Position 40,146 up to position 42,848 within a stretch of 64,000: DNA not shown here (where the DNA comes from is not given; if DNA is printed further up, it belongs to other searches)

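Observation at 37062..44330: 2,422-aa membrane protein coupling three exported tandem repeats, a roughly 20-helix membrane domain and a GH94-like phosphorylase domain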

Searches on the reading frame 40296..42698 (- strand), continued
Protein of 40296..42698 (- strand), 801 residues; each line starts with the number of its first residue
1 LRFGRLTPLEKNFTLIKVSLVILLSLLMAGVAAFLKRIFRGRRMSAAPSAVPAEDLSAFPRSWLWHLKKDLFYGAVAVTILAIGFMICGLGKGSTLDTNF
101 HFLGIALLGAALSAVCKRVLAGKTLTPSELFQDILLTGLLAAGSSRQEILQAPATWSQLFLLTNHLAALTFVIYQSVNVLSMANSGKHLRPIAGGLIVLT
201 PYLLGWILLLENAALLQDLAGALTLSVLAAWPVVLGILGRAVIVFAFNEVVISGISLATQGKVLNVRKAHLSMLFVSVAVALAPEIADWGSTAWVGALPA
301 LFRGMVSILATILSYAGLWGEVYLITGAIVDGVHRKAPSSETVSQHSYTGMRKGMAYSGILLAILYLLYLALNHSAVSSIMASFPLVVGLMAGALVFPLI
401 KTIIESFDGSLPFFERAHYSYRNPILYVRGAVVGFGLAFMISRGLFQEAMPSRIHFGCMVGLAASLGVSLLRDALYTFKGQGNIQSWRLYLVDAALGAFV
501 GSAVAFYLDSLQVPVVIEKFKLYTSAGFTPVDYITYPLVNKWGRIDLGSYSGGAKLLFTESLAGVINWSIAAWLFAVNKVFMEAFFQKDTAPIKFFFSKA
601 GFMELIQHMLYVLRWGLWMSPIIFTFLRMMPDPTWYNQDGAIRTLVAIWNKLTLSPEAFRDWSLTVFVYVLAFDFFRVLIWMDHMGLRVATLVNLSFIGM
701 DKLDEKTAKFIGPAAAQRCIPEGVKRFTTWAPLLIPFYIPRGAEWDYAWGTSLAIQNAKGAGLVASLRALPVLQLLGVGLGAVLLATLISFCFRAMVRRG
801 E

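Call 50: search_protein_families(library=pfam, proteins=[L037:15648-17660:+, L072:1001-2467:+, L046:7388-9178:+, L037:17809-18678:+, L037:18697-19581:+, L062:3527-4942:+, L048:6192-7082:+, L037:19595-20353:+, L036:20441-21667:+, L013:6308-7930:+], max_evalue=0.001)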
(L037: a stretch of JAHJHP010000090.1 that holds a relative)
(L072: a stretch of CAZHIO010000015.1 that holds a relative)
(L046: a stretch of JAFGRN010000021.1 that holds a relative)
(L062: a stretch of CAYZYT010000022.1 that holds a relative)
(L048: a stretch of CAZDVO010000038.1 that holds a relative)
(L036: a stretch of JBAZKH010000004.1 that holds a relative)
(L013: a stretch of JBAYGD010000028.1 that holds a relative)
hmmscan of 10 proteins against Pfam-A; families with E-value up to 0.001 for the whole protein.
L037:15648-17660:+ (670 aa): 2 families
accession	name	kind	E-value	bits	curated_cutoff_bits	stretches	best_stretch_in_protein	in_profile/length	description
PF10091.15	Glycoamylase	-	5.1e-19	69.1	27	1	485-653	40-220/221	Putative glucoamylase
PF11329.14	DUF3131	-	0.00068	19.2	20.3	0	258-353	2-85/367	Protein of unknown function (DUF3131)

L072:1001-2467:+ (488 aa): 5 families
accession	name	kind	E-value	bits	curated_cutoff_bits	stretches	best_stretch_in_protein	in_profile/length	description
PF02518.31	HATPase_c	-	1.3e-33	116.2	26.4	1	379-486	1-108/111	Histidine kinase-, DNA gyrase B-, and HSP90-like ATPase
PF00512.31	HisKA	-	3.2e-12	46.8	26.9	1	269-333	2-65/66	His Kinase A (phospho-acceptor) domain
PF00672.30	HAMP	-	5.8e-07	30.2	25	1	211-262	1-51/53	HAMP domain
PF14501.12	HATPase_c_5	-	1.3e-05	25.5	22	1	383-473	5-90/102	GHKL domain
PF13589.12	HATPase_c_3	-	0.00082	19.8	25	0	389-447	8-68/137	Histidine kinase-, DNA gyrase B-, and HSP90-like ATPase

L046:7388-9178:+ (596 aa): 3 families
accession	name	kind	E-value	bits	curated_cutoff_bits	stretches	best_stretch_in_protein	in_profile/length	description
PF13174.12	TPR_6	-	3.7e-08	33.9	26.3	0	317-346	4-33/33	Tetratricopeptide repeat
PF13428.12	TPR_14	-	3.8e-07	30.6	23.5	0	286-308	11-33/44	Tetratricopeptide repeat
PF13432.12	TPR_16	-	5.6e-06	27.1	32.7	0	283-333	4-51/65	Tetratricopeptide repeat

L037:17809-18678:+ (289 aa): 1 family
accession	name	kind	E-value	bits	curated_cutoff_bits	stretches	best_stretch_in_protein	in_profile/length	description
PF00528.27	BPD_transp_1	-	6.3e-14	52.6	26.4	1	76-274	7-166/184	Binding-protein-dependent transport system inner membrane component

L037:18697-19581:+ (294 aa): 1 family
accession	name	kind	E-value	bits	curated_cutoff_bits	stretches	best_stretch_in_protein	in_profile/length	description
PF00528.27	BPD_transp_1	-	2e-16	60.7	26.4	1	111-280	9-176/184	Binding-protein-dependent transport system inner membrane component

L062:3527-4942:+ (471 aa): 11 families
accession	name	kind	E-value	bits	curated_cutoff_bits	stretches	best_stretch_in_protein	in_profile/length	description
PF07992.20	Pyr_redox_2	-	1e-62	212.7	26.1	1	7-327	2-291/291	Pyridine nucleotide-disulphide oxidoreductase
PF02852.28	Pyr_redox_dim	-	3.6e-35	120.9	25.3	1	346-453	1-108/110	Pyridine nucleotide-disulphide oxidoreductase, dimerisation domain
PF00070.33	Pyr_redox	-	7.2e-17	62.1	22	1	176-246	1-71/82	Pyridine nucleotide-disulphide oxidoreductase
PF12831.13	FAD_oxidored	-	1.8e-09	37.8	27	1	7-48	1-42/416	FAD dependent oxidoreductase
PF13738.12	Pyr_redox_3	-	1.2e-06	28.4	30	1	136-311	124-305/305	Pyridine nucleotide-disulphide oxidoreductase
PF13450.12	NAD_binding_8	-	3e-06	27.9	21.9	1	10-45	1-36/68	NAD(P)-binding Rossmann-like domain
PF01134.28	GIDA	-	4.3e-06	26.5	22.1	1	7-68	1-59/391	Glucose inhibited division protein A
PF00890.30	FAD_binding_2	-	5.6e-06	26.2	20.4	1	7-42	1-36/414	FAD binding domain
PF01946.23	Thi4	-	1.2e-05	25.1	26.2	1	3-46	15-59/235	Thi4 family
PF03486.20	HI0933_like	-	0.00015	21.8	50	1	7-41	2-36/244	HI0933-like protein Rossmann domain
PF01266.30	DAO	-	0.00035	20.7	27.9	1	7-41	1-35/353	FAD dependent oxidoreductase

L048:6192-7082:+ (296 aa): 7 families
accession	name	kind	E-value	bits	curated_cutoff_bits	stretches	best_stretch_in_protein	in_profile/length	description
PF06325.19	PrmA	-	2.6e-49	168.7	22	1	56-290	58-291/296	Ribosomal protein L11 methyltransferase (PrmA)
PF13649.12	Methyltransf_25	-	9.2e-12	45.9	27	1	163-252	2-97/97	Methyltransferase domain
PF13847.12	Methyltransf_31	-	9e-09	35.6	27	1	161-260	6-113/145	Methyltransferase domain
PF08241.18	Methyltransf_11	-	2e-08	35.2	21.2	1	163-255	1-94/95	Methyltransferase domain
PF05175.20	MTS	-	4.8e-08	33.3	23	1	151-229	23-103/170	Methyltransferase small domain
PF13489.12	Methyltransf_23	-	2.4e-06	27.8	27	1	146-257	11-117/164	Methyltransferase domain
PF08242.18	Methyltransf_12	-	3.1e-05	25.1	30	1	163-253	1-97/98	Methyltransferase domain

L037:19595-20353:+ (252 aa): 0 families

L036:20441-21667:+ (408 aa): 1 family
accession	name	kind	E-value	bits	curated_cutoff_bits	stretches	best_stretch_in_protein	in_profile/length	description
PF00480.26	ROK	-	1.5e-43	149.9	22.9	2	89-246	2-154/294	ROK family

L013:6308-7930:+ (540 aa): 6 families
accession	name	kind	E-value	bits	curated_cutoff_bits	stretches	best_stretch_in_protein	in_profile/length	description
PF00005.33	ABC_tran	-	3.1e-41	141.6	25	2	18-184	2-137/137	ABC transporter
PF12848.13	ABC_tran_Xtn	-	4.1e-21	75.3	25.9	1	224-309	2-85/85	ABC transporter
PF13304.12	AAA_21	-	1.1e-09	39.2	27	1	30-61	2-35/304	AAA domain, putative AbiEii toxin, Type IV TA system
PF02463.25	SMC_N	-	8.6e-06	25.8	40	1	21-504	19-208/220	RecF/RecN/SMC N terminal domain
PF13555.12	AAA_29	-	0.00039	20.5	27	0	17-48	12-43/61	P-loop containing region of AAA domain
PF13175.12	AAA_15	-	0.00066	19.8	32.1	0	31-54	27-50/374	AAA ATPase domain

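Call 52: fold_search(model_id=the predicted structure, library=pdb)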
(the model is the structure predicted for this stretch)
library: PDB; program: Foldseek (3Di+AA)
matches with E <= 10: 208; with E <= 0.001: 0
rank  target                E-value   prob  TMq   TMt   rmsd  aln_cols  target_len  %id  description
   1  6jp5_A                1.1e-01  0.12  0.09  0.07  37.6       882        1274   13  Rabbit Cav1.1-Nifedipine Complex (released 2019-06-12)
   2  6c3o_E                1.2e-01  0.11  0.08  0.07  36.2       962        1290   12  Cryo-EM structure of human KATP bound to ATP and ADP in quatrefoil form (released 2018-01-31)
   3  7uzq_K                1.4e-01  0.60  0.13  0.21  20.8       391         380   12  Local refinement of RhAG-RhCE-ANK1(AR1-5), from consensus refinement of all classes (released 2022-07-20)
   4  8y6i_A                2.6e-01  0.11  0.09  0.11  31.4       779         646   12  P-glycoprotein in complex with UIC2 Fab and triple elacridar molecules in nanodisc (released 2024-04-17)
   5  8x93_A                3.2e-01  0.10  0.10  0.07  34.1       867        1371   10  P/Q type calcium channel in complex with omega-Agatoxin IVA (released 2024-03-20)
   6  6qxa_D                4.3e-01  0.11  0.11  0.12  32.5       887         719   11  Structure of membrane bound pyrophosphatase from Thermotoga maritima in complex with imidodiphosphate and N-[(2-amino- (released 2019-04-10)
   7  8sql_A                4.8e-01  0.18  0.12  0.09  29.3       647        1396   11  Cleaved Ycf1p Monomer in the Beta Conformation (released 2024-05-08)
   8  8gz1_B                5.0e-01  0.08  0.10  0.09  36.4       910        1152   12  Cryo-EM structure of human NaV1.6/beta1/beta2,apo state (released 2023-03-08)
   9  6uz0_A                5.7e-01  0.06  0.08  0.07  35.6       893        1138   12  Cardiac sodium channel with flecainide (released 2020-01-01)
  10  4k6j_A                6.4e-01  0.12  0.09  0.12  20.5       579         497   10  Human cohesin inhibitor WapL (released 2013-06-19)
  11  9r1g_A                7.2e-01  0.11  0.09  0.13  26.3       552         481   16  Cryo-EM structure of human MATE1 (released 2025-11-05)
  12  9g8j_D                7.2e-01  0.11  0.13  0.14  29.9       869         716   12  Structure of K+-dependent Na+-PPase from Thermotoga maritima in complex with zoledronate (released 2025-06-04)
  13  6c3p_E                7.4e-01  0.06  0.09  0.07  35.6       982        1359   10  Cryo-EM structure of human KATP bound to ATP and ADP in propeller form (released 2018-01-24)
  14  3k3f                  8.0e-01  0.15  0.09  0.16  20.2       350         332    9  Crystal Structure of the Urea Transporter from Desulfovibrio Vulgaris (released 2009-11-17)
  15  6nc9                  8.6e-01  0.08  0.08  0.11  29.1       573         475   12  Lipid II flippase MurJ, outward-facing conformation (released 2019-04-17)
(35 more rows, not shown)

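Call 58: search_protein_families(library=pfam, proteins=[L037:5156-7444:+, L037:4347-4958:+, L019:1007-2326:+, L066:2909-5281:+, L037:21596-22339:+, L037:2101-2772:+, L025:129-1382:+, L025:1394-2728:+, L082:18175-20739:-, L071:6399-8870:+], max_evalue=0.01)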
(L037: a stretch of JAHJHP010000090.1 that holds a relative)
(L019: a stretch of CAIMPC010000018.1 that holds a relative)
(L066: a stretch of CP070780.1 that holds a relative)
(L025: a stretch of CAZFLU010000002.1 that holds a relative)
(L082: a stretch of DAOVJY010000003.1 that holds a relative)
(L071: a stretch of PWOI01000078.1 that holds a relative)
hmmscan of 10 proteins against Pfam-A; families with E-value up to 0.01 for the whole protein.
L037:5156-7444:+ (762 aa): 2 families
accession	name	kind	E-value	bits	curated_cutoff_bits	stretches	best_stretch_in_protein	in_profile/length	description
PF10091.15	Glycoamylase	-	3.2e-64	216.9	27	1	531-745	3-220/221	Putative glucoamylase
PF21582.3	CBM30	-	0.008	16.6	27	0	131-226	77-166/170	Carbohydrate binding domain 30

L037:4347-4958:+ (203 aa): 4 families
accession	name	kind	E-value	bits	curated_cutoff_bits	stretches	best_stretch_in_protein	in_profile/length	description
PF03425.19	CBM_11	-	1.9e-07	31.7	27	1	72-170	42-141/182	Carbohydrate binding domain (family 11)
PF08547.18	CIA30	-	0.00031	21.2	24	1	103-165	59-119/157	Complex I intermediate-associated protein 30 (CIA30)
PF21582.3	CBM30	-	0.0026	18.2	27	1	147-200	117-169/170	Carbohydrate binding domain 30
PF03424.20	CBM_17_28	-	0.0053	17.2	25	1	132-199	114-176/176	Carbohydrate binding domain (family 17/28)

L019:1007-2326:+ (439 aa): 2 families
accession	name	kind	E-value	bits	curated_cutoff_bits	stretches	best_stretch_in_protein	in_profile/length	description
PF01547.30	SBP_bac_1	-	1e-42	147.6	26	1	57-349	6-307/307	Bacterial extracellular solute-binding protein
PF13416.11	SBP_bac_8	-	6.9e-34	118.3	27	1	63-377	3-278/279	Bacterial extracellular solute-binding protein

L066:2909-5281:+ (790 aa): 2 families
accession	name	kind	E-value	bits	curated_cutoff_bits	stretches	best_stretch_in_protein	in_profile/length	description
PF17167.11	Glyco_hydro_94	-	2.3e-112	376.2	27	1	310-713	1-420/420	Glycosyl hydrolase 94 superfamily, catalytic domain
PF06165.18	GH94_b-supersand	-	1e-79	268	23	1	26-279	1-251/251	Glycosyl hydrolase 94, supersandwich domain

L037:21596-22339:+ (248 aa): 2 families
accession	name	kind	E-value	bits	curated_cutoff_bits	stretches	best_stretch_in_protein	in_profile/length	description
PF01435.24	Peptidase_M48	-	8.3e-33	114.2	20.3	1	70-230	3-165/186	Peptidase family M48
PF05569.17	Peptidase_M56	-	2.3e-05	24.1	31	1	39-159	103-223/296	BlaR1 peptidase M56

L037:2101-2772:+ (223 aa): 2 families
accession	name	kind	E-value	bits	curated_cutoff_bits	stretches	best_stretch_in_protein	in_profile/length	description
PF00072.30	Response_reg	-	6.2e-32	110.5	30.2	1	3-113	1-111/111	Response regulator receiver domain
PF00486.34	Trans_reg_C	-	2.2e-27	95.3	26.2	1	146-220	2-77/77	Transcriptional regulatory protein, C terminal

L025:129-1382:+ (417 aa): 1 family
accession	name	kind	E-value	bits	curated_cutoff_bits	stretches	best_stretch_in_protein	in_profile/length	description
PF10091.15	Glycoamylase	-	2.2e-70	237.1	27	1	193-404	2-220/221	Putative glucoamylase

L025:1394-2728:+ (444 aa): 0 families

L082:18175-20739:- (854 aa): 1 family
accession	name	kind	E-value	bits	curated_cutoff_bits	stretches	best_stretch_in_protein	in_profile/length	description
PF10091.15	Glycoamylase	-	2.7e-57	194.3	27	1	228-427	10-220/221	Putative glucoamylase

L071:6399-8870:+ (823 aa): 2 families
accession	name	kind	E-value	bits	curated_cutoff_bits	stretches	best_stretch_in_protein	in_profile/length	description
PF10091.15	Glycoamylase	-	3.2e-65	220.2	27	1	386-593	4-220/221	Putative glucoamylase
PF06452.16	CBM9_1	-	3.4e-12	47.1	23.4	1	656-796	23-158/185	Carbohydrate family 9 binding domain-like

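Call 59: find_encoding_contigs(protein=P0214, flank=10000, max_places=2)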
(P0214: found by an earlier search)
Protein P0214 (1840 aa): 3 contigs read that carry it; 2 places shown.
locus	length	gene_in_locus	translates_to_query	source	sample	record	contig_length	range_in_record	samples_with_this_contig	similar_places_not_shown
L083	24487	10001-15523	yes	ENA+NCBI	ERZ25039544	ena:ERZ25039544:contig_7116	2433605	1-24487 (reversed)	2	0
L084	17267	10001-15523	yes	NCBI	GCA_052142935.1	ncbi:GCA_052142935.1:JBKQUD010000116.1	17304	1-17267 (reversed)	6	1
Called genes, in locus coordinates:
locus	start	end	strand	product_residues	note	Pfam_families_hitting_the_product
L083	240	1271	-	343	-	PF06144:DNA_pol3_delta (weak)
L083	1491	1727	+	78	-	PF01197:Ribosomal_L31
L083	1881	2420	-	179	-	PF07323:DUF1465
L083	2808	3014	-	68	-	PF06698:DUF1192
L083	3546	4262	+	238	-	PF06242:TrcR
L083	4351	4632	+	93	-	-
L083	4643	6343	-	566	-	PF13600:DUF4140, PF13598:DUF4139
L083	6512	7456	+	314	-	PF00892:EamA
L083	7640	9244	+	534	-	PF00999:Na_H_Exchanger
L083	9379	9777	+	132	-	PF03625:DUF302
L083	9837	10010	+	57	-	-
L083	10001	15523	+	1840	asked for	PF06165:GH94_b-supersand, PF17167:Glyco_hydro_94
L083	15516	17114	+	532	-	PF00890:FAD_binding_2 (faint), PF01266:DAO (weak), PF01593:Amino_oxidase, PF01946:Thi4 (weak), PF13450:NAD_binding_8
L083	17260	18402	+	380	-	PF14294:DUF4372, PF01609:DDE_Tnp_1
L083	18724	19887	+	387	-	PF14294:DUF4372, PF01609:DDE_Tnp_1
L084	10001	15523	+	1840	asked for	PF06165:GH94_b-supersand, PF17167:Glyco_hydro_94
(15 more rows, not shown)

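Call 60: find_encoding_contigs(protein=P0104, flank=10000, max_places=2)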
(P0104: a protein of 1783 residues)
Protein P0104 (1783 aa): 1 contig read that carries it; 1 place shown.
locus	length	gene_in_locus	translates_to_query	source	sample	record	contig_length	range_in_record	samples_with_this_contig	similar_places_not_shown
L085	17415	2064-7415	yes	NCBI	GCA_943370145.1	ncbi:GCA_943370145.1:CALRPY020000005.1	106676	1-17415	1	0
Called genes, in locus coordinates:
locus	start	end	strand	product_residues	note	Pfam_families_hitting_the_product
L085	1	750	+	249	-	?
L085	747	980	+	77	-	PF00550:PP-binding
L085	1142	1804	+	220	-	PF00881:Nitroreductase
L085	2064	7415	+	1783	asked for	PF06165:GH94_b-supersand, PF17167:Glyco_hydro_94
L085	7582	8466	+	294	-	PF00296:Bac_luciferase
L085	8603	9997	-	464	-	PF19577:DcaP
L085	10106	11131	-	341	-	PF04960:Glutaminase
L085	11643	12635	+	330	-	PF04338:DUF481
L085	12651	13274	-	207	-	-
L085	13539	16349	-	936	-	-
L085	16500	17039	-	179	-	PF07719:TPR_2 (faint), PF13424:TPR_12 (faint), PF13428:TPR_14 (faint), PF13414:TPR_11, PF13432:TPR_16, PF14559:TPR_19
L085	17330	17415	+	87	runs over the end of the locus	-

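Call 69: search_solved_structures(query=A2, max_evalue=10)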
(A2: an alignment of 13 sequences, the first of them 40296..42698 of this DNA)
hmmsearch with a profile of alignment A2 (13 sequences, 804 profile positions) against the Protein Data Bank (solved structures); distinct sequences matched with E-value up to 10: 0.
